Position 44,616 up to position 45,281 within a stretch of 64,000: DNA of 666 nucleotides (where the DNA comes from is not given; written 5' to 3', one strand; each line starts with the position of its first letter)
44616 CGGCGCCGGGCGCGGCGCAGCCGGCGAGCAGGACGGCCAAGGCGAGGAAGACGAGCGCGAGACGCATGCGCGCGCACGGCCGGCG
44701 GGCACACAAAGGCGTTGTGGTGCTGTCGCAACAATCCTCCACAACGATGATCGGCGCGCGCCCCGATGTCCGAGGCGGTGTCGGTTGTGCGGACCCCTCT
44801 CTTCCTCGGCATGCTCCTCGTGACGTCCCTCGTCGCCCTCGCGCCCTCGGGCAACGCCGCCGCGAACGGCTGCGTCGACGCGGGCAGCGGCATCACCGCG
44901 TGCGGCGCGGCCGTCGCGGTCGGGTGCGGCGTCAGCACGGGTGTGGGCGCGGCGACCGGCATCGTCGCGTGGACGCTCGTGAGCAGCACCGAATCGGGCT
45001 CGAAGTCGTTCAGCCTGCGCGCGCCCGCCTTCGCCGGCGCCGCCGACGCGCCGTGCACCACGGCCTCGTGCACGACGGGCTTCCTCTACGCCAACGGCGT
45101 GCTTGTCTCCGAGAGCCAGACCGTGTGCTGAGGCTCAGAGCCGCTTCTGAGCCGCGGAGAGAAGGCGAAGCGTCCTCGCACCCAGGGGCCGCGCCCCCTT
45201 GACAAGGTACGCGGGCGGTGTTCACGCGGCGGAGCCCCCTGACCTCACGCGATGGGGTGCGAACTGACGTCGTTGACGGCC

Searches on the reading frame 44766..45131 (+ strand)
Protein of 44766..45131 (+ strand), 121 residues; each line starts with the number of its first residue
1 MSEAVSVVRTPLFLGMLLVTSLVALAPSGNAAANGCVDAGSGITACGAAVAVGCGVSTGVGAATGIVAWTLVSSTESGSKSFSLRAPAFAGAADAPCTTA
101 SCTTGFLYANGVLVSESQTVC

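Call 9: search_protein_families(library=pfam, proteins=[window:44766-45131:+], max_evalue=0.01)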
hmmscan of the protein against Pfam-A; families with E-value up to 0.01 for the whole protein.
window:44766-45131:+ (121 aa): 0 families

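Call 10: search_protein_families(library=ncbifam, proteins=[window:44766-45131:+], max_evalue=0.01)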
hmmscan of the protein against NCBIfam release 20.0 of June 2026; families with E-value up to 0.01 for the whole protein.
window:44766-45131:+ (121 aa): 1 family
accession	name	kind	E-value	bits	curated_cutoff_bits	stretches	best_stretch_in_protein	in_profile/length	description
TIGR04207.1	halo_sig_pep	domain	0.0035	16.9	24.6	1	10-34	3-29/30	surface glycoprotein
